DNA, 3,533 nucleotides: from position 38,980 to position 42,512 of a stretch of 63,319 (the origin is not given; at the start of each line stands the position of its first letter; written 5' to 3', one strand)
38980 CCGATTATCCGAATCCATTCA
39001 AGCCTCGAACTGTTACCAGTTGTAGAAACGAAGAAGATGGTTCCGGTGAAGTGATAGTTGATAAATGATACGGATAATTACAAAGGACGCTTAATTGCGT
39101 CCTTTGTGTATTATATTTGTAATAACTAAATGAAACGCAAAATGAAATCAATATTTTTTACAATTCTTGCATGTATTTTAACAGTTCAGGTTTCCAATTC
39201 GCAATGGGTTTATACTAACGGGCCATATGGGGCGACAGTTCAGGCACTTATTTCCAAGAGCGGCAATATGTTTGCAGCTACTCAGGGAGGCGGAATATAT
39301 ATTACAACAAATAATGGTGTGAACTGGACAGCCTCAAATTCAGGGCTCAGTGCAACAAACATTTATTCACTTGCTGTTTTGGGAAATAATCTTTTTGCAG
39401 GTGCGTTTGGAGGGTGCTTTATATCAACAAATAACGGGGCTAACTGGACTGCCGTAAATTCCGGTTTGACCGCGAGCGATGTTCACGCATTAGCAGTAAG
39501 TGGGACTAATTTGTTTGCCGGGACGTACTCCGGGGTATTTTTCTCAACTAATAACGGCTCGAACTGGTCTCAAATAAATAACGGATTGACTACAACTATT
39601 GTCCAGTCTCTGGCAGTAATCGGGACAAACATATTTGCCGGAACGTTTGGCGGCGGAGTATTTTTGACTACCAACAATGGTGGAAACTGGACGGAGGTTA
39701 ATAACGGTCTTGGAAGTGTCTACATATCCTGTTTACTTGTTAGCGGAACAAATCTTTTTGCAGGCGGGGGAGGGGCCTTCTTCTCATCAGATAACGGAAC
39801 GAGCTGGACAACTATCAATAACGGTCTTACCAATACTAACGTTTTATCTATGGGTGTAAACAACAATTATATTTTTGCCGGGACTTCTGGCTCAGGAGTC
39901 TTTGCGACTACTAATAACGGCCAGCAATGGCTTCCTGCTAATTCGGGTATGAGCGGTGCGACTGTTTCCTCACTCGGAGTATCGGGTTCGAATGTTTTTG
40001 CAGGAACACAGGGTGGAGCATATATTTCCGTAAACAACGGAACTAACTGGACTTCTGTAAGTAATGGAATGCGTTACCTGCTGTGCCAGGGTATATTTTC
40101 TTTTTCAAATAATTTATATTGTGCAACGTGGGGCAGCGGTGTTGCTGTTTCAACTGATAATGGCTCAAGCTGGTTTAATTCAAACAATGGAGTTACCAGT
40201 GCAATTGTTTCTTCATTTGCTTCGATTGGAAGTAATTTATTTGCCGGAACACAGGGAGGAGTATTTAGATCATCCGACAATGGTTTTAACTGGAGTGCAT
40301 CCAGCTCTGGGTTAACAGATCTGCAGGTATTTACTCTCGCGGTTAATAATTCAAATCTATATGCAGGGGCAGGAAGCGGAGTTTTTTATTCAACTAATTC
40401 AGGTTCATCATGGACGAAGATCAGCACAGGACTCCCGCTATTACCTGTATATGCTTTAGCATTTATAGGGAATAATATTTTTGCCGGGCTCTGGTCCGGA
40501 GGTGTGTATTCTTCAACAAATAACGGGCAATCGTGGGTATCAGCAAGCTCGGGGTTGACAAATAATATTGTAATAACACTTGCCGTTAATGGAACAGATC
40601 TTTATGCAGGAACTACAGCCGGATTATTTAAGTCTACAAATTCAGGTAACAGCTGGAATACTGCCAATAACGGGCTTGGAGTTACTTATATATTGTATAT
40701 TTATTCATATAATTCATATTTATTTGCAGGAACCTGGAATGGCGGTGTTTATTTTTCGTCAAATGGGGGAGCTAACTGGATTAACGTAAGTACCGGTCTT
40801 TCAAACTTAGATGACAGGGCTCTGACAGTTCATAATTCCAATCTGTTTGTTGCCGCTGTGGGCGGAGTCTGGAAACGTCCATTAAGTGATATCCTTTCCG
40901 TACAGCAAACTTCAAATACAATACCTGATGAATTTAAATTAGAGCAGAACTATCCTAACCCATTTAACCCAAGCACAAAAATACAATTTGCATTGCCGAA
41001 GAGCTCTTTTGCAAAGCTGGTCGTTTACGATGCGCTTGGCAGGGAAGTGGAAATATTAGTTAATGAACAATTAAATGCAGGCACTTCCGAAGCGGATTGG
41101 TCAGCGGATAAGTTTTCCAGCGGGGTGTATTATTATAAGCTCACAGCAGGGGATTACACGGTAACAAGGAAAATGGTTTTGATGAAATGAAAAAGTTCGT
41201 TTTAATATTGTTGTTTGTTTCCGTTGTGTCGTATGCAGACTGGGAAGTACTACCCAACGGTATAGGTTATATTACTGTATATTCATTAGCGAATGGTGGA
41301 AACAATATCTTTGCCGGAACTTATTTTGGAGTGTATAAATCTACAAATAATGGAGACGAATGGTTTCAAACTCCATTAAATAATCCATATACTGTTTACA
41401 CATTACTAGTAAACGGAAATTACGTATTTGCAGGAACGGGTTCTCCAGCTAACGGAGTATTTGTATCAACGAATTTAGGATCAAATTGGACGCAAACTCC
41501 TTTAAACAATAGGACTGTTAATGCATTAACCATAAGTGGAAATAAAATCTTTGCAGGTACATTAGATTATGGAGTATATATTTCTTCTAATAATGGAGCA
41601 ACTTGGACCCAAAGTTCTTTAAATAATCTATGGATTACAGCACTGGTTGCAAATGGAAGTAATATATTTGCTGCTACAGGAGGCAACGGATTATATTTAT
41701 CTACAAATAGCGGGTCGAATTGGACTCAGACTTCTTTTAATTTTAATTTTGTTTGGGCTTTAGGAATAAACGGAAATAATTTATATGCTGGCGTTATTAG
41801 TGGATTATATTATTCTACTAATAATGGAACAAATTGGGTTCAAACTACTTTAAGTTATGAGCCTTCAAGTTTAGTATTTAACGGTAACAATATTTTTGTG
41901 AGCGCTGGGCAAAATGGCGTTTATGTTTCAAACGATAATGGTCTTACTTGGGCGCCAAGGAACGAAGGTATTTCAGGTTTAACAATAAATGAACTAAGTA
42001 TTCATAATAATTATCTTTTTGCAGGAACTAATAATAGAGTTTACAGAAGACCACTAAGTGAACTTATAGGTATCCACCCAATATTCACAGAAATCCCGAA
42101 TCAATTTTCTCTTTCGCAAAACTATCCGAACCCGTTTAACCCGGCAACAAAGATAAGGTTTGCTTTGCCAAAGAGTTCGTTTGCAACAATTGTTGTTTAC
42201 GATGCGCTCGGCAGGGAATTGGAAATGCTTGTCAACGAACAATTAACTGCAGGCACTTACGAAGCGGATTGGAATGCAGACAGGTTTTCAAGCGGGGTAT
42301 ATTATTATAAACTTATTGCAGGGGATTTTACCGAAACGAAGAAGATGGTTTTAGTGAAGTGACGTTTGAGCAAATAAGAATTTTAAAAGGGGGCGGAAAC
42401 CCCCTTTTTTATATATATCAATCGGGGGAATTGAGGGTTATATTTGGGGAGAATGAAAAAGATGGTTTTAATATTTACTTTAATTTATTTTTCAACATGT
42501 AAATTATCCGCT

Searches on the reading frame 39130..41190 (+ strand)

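Call 21: search_protein_families(library=pfam, proteins=[window:39130-41190:+], max_evalue=0.00001)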
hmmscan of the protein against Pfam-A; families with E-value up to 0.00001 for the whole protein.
window:39130-41190:+ (686 aa): 3 families
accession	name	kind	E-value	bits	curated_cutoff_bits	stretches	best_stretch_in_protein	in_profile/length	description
PF19755.4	DUF6242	-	1.7e-11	44.9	29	0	34-106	142-217/217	Domain of unknown function (DUF6242)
PF18962.6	Por_Secre_tail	-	3.5e-09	37.3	27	1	608-683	2-74/75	Secretion system C-terminal sorting domain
PF02012.26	BNR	-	5.4e-06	26.1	27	0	97-107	1-11/12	BNR/Asp-box repeat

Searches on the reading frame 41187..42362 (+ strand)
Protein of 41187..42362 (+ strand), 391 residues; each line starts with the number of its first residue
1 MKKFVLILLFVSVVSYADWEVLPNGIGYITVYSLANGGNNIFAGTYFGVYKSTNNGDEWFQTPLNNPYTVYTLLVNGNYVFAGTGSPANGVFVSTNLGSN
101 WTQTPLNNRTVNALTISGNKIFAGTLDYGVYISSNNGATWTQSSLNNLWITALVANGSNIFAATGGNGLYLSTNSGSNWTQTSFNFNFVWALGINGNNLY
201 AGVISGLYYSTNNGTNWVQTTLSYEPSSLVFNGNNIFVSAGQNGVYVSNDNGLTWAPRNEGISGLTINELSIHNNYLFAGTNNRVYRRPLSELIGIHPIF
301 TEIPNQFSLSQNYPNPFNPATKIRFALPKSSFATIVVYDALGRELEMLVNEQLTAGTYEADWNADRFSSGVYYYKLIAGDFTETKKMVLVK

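Call 21: search_protein_families(library=pfam, proteins=[window:41187-42362:+], max_evalue=0.00001)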
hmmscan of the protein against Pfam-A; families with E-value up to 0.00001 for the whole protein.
window:41187-42362:+ (391 aa): 3 families
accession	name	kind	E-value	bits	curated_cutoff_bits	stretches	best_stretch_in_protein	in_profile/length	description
PF15902.12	Sortilin-Vps10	-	1.8e-09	37.4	33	0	130-187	3-65/446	Sortilin, neurotensin receptor 3,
PF18962.6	Por_Secre_tail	-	4.8e-09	36.8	27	1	313-388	2-74/75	Secretion system C-terminal sorting domain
PF02012.26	BNR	-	2.1e-07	30.3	27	0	246-256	1-11/12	BNR/Asp-box repeat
